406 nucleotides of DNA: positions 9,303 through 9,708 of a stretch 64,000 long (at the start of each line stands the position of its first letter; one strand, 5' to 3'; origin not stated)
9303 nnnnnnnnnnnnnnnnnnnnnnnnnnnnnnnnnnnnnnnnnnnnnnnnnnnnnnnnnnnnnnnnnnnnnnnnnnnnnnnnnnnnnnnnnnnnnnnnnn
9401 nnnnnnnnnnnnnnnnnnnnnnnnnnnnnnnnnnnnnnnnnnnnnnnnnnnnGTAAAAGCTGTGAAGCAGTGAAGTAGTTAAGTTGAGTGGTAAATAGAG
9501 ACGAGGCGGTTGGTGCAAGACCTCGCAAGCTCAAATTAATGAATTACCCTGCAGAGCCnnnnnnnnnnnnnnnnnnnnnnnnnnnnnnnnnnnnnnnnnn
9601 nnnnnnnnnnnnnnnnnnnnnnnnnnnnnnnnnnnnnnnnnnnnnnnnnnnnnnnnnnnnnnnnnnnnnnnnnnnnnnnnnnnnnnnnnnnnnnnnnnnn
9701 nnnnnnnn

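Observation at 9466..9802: T-box-like riboswitch leader upstream of a non-synthetase GNAT-motif gene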

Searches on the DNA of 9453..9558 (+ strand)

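Call 59: build_rna_model(alignment_id=A5, structure=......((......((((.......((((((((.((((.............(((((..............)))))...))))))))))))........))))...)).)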
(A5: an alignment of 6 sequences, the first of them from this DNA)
Model R1 built from alignment A5 (6 sequences, 108 columns); structure: as given.
model positions 106; base pairs 23; branch points 0; effective number of sequences 1.12; information 0.59 bits per position. Calibrated on 0.2 Mb of random sequence (short: E-values are rough).
structure used (alignment columns):
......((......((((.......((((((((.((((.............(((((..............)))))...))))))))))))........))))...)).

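Call 60: search_with_rna_model(model_id=R1, sources=[window, L001, L004, L005, L006, L010, L011, L012, L013, L014, L017, L019, L020], make_alignment=true, max_evalue=0.01)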
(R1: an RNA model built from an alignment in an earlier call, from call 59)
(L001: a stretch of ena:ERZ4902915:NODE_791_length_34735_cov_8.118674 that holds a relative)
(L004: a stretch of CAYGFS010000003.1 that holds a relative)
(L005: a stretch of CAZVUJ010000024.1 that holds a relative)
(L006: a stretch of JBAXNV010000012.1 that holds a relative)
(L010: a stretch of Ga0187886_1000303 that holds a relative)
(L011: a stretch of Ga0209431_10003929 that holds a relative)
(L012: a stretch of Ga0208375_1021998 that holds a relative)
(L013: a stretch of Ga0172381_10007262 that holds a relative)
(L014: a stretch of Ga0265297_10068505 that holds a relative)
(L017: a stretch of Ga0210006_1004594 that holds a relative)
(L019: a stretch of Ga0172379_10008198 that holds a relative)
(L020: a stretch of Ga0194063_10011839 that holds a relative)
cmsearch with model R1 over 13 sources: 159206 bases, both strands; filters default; matches with E-value up to 0.01: 13.
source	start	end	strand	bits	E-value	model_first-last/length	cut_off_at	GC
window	9453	9558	+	123.3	8.1e-26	1-106/106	no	0.45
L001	5667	5773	+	120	4.7e-25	1-106/106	no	0.46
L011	2020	2126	+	119.5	6.3e-25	1-106/106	no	0.51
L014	1416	1521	+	118.3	1.2e-24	1-106/106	no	0.44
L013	4717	4822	+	118.1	1.3e-24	1-106/106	no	0.45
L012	336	441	+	113.4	1.7e-23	1-106/106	no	0.4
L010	4662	4768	+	104.1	2.3e-21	1-106/106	no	0.47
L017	4627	4732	+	63.1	7.1e-12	1-106/106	no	0.44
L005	32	139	+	58.7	7.3e-11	1-106/106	no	0.44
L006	4651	4757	+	52.9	1.6e-09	1-106/106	no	0.48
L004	4655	4758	+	48.7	1.5e-08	1-106/106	no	0.39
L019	4658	4763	+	47.5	2.9e-08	1-106/106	no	0.47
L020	1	74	+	43.9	1.9e-07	32-106/106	5'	0.46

Alignment A6: 13 matches aligned to the model, 118 columns, each read 5' to 3' on its own strand. Consensus structure (alignment columns), stored with it:
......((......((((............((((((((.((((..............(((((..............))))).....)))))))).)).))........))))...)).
